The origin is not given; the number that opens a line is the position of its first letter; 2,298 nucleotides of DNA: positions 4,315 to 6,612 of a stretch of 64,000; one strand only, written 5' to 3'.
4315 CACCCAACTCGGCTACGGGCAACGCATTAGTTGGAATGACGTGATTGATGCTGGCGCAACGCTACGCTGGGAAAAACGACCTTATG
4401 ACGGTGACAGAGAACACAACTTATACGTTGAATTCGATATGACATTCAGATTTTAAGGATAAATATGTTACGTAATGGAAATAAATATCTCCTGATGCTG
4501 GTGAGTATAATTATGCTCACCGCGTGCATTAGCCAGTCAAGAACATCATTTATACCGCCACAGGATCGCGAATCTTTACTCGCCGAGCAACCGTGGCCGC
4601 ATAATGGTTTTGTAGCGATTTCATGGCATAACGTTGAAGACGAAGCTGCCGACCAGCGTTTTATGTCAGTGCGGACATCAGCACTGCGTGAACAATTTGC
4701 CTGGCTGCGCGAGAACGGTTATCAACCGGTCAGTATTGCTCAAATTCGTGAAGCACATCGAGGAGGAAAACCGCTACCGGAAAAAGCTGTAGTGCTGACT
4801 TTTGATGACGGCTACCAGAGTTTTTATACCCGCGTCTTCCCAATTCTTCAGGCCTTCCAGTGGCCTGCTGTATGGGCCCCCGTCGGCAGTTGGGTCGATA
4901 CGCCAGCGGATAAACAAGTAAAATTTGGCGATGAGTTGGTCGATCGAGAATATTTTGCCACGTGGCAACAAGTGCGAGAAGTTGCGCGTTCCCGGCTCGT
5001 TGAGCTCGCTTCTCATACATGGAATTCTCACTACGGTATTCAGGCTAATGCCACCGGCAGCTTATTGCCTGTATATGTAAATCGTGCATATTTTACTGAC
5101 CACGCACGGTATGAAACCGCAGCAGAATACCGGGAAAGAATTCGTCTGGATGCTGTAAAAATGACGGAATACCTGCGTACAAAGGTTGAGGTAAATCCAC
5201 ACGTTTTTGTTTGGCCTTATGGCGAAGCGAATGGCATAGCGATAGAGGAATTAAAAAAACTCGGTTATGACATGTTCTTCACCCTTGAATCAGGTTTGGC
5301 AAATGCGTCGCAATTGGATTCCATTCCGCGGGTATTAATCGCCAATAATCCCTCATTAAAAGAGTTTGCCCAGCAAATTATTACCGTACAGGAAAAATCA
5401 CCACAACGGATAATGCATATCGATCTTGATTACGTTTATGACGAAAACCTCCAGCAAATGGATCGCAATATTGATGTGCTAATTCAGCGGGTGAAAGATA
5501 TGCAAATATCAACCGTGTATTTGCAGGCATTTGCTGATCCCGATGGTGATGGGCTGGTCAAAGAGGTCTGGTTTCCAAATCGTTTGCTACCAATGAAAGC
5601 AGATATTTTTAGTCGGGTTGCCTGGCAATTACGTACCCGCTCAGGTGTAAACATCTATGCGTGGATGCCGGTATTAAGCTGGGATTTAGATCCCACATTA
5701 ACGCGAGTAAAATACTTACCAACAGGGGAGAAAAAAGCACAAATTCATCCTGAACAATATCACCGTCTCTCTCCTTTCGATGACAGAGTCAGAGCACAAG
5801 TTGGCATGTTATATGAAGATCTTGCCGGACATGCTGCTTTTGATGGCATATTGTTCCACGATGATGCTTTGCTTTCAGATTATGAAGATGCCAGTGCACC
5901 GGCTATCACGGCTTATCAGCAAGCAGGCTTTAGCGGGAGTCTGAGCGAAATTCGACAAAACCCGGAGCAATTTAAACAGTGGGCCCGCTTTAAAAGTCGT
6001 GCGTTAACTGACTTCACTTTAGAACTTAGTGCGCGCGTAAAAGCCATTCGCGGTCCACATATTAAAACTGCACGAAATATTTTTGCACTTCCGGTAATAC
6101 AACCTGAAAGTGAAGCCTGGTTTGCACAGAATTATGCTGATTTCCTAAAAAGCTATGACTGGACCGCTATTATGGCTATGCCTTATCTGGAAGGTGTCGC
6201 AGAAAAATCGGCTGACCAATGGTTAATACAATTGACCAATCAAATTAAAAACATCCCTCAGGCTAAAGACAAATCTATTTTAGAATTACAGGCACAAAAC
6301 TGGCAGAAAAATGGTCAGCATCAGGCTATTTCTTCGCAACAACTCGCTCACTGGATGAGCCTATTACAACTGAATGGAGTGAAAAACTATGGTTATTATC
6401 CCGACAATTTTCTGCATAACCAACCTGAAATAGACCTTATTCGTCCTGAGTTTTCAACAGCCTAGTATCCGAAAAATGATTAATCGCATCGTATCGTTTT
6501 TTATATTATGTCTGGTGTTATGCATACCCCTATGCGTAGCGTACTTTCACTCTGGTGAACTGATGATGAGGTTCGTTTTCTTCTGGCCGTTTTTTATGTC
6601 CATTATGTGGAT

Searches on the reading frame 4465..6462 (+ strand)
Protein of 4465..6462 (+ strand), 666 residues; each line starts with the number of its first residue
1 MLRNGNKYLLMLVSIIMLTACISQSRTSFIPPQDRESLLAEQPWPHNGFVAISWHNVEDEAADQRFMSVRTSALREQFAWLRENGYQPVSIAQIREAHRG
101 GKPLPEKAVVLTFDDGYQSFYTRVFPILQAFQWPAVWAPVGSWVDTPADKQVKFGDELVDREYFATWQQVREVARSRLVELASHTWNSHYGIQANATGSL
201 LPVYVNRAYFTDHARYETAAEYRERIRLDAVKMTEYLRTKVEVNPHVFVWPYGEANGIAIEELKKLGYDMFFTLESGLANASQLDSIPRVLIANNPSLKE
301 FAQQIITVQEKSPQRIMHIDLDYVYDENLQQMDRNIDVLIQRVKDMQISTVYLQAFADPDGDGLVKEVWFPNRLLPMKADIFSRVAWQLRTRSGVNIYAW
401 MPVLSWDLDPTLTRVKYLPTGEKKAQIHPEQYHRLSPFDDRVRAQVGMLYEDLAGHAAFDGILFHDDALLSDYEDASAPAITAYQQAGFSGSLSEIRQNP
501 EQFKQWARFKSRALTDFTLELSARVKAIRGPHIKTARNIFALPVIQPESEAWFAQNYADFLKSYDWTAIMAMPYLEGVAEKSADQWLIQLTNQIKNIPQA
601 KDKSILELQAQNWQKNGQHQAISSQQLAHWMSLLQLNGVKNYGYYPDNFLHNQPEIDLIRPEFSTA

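Call 13: list_cluster_members(proteins=[window:4465-6462:+, L001:4063-6078:+])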
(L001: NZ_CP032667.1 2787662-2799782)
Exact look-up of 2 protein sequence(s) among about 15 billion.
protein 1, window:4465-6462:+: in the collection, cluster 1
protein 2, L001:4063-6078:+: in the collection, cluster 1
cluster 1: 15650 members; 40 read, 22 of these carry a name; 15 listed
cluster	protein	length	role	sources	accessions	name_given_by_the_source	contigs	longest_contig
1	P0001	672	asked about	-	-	poly-beta-1,6-N-acetyl-D-glucosamine N-deacetylase PgaB [Escherichia coli] | biofilm PGA synthesis lipoprotein PgaB | Poly-beta-1,6-N-acetyl-D-glucosamine N-deacetylase n=53 Tax=Enterobacteriaceae TaxID=543 ...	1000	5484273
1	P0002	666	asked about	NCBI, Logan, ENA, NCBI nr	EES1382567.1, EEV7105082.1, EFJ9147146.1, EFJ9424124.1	TPA: poly-beta-1,6-N-acetyl-D-glucosamine N-deacetylase PgaB, partial [Escherichia coli] | poly-beta-1,6-N-acetyl-D-glucosamine N-deacetylase PgaB [Escherichia coli]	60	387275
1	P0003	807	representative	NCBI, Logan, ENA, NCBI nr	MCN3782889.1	poly-beta-1,6 N-acetyl-D-glucosamine export porin PgaA [Escherichia coli]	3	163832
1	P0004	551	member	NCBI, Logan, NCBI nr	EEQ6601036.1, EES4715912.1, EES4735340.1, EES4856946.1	poly-beta-1,6-N-acetyl-D-glucosamine N-deacetylase PgaB [Escherichia coli]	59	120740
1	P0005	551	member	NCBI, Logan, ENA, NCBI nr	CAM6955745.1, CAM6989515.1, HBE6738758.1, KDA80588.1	poly-beta-1,6-N-acetyl-D-glucosamine N-deacetylase PgaB [Escherichia coli] | poly-beta-1,6-N-acetyl-D-glucosamine N-deacetylase PgaB [Escherichia coli 2-011-08_S3_C2]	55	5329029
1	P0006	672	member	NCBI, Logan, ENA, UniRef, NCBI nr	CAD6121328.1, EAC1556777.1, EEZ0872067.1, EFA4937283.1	poly-beta-1,6-N-acetyl-D-glucosamine N-deacetylase PgaB [Escherichia coli] | poly-beta-1,6-N-acetyl-D-glucosamine N-deacetylase PgaB n=1 Tax=Escherichia coli ...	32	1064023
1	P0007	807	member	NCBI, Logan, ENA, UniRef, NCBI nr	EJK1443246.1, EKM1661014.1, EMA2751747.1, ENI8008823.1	poly-beta-1,6 N-acetyl-D-glucosamine export porin PgaA [Escherichia coli] | poly-beta-1,6 N-acetyl-D-glucosamine export porin PgaA n=1 Tax=Escherichia coli TaxID=562 ...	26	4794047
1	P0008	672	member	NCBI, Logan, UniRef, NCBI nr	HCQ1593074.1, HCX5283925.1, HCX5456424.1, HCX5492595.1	TPA: poly-beta-1,6-N-acetyl-D-glucosamine N-deacetylase PgaB [Escherichia coli] | poly-beta-1,6-N-acetyl-D-glucosamine N-deacetylase PgaB n=1 Tax=Escherichia coli ... | poly-beta-1,6-N-acetyl-D-glucosamine N-deacetylase PgaB [Escherichia coli]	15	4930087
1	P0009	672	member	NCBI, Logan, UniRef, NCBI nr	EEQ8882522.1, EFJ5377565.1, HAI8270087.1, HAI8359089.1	poly-beta-1,6-N-acetyl-D-glucosamine N-deacetylase PgaB [Escherichia coli] | poly-beta-1,6-N-acetyl-D-glucosamine N-deacetylase PgaB n=1 Tax=Escherichia coli ...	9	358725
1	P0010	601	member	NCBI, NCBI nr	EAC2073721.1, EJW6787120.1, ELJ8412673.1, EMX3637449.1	poly-beta-1,6 N-acetyl-D-glucosamine export porin PgaA, partial [Escherichia coli] | poly-beta-1,6 N-acetyl-D-glucosamine export porin PgaA [Escherichia coli]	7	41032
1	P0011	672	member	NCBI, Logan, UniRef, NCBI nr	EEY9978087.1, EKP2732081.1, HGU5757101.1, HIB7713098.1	TPA: poly-beta-1,6-N-acetyl-D-glucosamine N-deacetylase PgaB [Escherichia coli] | poly-beta-1,6-N-acetyl-D-glucosamine N-deacetylase PgaB n=1 Tax=Escherichia coli ... | poly-beta-1,6-N-acetyl-D-glucosamine N-deacetylase PgaB [Escherichia coli]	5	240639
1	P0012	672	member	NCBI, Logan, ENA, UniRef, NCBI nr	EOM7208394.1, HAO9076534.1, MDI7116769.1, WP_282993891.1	poly-beta-1,6-N-acetyl-D-glucosamine N-deacetylase PgaB [Escherichia coli] | poly-beta-1,6-N-acetyl-D-glucosamine N-deacetylase PgaB n=1 Tax=Escherichia coli ...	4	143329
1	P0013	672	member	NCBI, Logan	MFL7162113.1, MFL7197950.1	poly-beta-1,6-N-acetyl-D-glucosamine N-deacetylase PgaB [Escherichia coli]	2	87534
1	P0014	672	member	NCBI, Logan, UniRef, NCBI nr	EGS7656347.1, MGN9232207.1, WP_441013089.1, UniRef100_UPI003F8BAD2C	poly-beta-1,6-N-acetyl-D-glucosamine N-deacetylase PgaB [Escherichia coli] | poly-beta-1,6-N-acetyl-D-glucosamine N-deacetylase PgaB n=1 Tax=Escherichia coli ...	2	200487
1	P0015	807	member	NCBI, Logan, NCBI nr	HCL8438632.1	TPA: poly-beta-1,6 N-acetyl-D-glucosamine export porin PgaA [Escherichia coli] | poly-beta-1,6 N-acetyl-D-glucosamine export porin PgaA [Escherichia coli]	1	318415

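Call 14: find_encoding_contigs(protein=P0002, flank=3000, max_places=10)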
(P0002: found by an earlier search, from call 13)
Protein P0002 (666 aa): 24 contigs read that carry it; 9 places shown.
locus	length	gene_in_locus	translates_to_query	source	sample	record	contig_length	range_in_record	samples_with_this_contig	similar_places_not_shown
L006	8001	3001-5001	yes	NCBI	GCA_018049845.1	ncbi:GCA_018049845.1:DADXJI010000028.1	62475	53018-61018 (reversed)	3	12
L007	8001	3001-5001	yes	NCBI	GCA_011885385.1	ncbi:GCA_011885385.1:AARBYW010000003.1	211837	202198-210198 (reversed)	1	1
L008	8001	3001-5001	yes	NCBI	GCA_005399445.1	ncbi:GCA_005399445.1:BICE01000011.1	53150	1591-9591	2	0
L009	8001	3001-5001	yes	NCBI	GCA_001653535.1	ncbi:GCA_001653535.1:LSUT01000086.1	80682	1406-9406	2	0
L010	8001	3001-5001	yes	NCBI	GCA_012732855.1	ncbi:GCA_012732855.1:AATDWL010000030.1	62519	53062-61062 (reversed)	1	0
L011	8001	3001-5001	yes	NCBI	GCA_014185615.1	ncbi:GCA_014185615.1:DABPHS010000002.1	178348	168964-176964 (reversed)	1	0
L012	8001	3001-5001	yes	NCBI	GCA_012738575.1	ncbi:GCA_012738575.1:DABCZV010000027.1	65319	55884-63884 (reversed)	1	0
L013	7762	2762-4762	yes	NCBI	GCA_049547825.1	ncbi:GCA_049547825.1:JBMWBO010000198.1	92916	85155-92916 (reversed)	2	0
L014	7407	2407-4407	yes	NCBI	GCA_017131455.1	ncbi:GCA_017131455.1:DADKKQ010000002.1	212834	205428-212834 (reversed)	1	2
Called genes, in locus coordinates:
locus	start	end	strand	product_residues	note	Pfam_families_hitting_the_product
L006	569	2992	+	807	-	PF07719:TPR_2 (faint), PF21197:PgaA_barrel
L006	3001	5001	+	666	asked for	PF01522:Polysacc_deac_1, PF14883:GHL13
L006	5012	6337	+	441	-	PF13506:Glyco_transf_21, PF00535:Glycos_transf_2, PF10111:Glyco_tranf_2_2, PF13641:Glyco_tranf_2_3, PF03142:Chitin_synth_2 (weak), PF13632:Glyco_trans_2_3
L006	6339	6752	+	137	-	PF13994:PgaD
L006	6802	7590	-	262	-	PF02562:PhoH, PF13245:AAA_19 (weak), PF13604:AAA_30 (weak), PF13401:AAA_22 (faint)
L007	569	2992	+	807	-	PF07719:TPR_2 (faint), PF21197:PgaA_barrel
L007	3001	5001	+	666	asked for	PF01522:Polysacc_deac_1, PF14883:GHL13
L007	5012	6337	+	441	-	PF13506:Glyco_transf_21, PF00535:Glycos_transf_2, PF10111:Glyco_tranf_2_2, PF13641:Glyco_tranf_2_3, PF03142:Chitin_synth_2 (weak), PF13632:Glyco_trans_2_3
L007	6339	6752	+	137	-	PF13994:PgaD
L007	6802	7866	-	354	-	PF02562:PhoH, PF13604:AAA_30 (weak), PF13245:AAA_19 (weak), PF13401:AAA_22 (faint)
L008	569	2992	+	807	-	PF07719:TPR_2 (faint), PF21197:PgaA_barrel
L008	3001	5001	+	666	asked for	PF01522:Polysacc_deac_1, PF14883:GHL13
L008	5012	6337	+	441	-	PF13506:Glyco_transf_21, PF00535:Glycos_transf_2, PF10111:Glyco_tranf_2_2, PF13641:Glyco_tranf_2_3, PF03142:Chitin_synth_2 (weak), PF13632:Glyco_trans_2_3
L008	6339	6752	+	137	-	PF13994:PgaD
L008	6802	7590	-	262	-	PF02562:PhoH, PF13245:AAA_19 (weak), PF13604:AAA_30 (weak), PF13401:AAA_22 (faint)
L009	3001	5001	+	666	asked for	PF01522:Polysacc_deac_1, PF14883:GHL13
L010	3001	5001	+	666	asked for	PF01522:Polysacc_deac_1, PF14883:GHL13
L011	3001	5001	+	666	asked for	PF01522:Polysacc_deac_1, PF14883:GHL13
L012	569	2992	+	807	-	PF07719:TPR_2 (faint), PF21197:PgaA_barrel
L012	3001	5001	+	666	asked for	PF01522:Polysacc_deac_1, PF14883:GHL13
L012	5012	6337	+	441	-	PF13506:Glyco_transf_21, PF00535:Glycos_transf_2, PF10111:Glyco_tranf_2_2, PF13641:Glyco_tranf_2_3, PF03142:Chitin_synth_2 (weak), PF13632:Glyco_trans_2_3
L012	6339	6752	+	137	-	PF13994:PgaD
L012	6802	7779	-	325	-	PF02562:PhoH, PF13604:AAA_30 (weak), PF13245:AAA_19 (weak), PF13401:AAA_22 (faint)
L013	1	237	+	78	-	?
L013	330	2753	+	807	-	PF07719:TPR_2 (faint), PF21197:PgaA_barrel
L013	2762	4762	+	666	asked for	PF01522:Polysacc_deac_1, PF14883:GHL13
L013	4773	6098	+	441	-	PF13506:Glyco_transf_21, PF00535:Glycos_transf_2, PF10111:Glyco_tranf_2_2, PF13641:Glyco_tranf_2_3, PF03142:Chitin_synth_2 (weak), PF13632:Glyco_trans_2_3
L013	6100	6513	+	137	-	PF13994:PgaD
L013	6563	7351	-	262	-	PF02562:PhoH, PF13245:AAA_19 (weak), PF13604:AAA_30 (weak), PF13401:AAA_22 (faint)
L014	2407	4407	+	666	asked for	PF01522:Polysacc_deac_1, PF14883:GHL13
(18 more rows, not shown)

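Call 32: search_solved_structures(query=P0001, max_evalue=1e-10, show_alignments=0)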
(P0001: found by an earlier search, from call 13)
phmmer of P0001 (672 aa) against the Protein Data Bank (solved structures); distinct sequences matched with E-value up to 1e-10: 6.
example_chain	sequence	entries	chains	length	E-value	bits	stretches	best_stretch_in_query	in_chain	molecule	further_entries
4f9d_A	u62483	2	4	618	0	1419.6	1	42-655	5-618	Poly-beta-1,6-N-acetyl-D-glucosamine N-deacetylase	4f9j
4p7l_A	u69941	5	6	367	1.2e-249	833.5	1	309-672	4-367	Poly-beta-1,6-N-acetyl-D-glucosamine N-deacetylase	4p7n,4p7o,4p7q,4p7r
3vus_A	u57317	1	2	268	1.6e-182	611.7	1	42-309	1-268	Poly-beta-1,6-N-acetyl-D-glucosamine N-deacetylase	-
6au1_A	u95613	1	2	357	2.8e-91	310.2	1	314-663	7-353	Putative hemin storage protein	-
4u10_A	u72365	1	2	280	2.1e-56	194.9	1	51-294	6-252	Poly-beta-1,6-N-acetyl-D-glucosamine N-deacetylase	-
5bu6_A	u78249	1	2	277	4.5e-51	177.3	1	44-279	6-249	BpsB (PgaB), Poly-beta-1,6-N-acetyl-D-glucosamine N-deacetylase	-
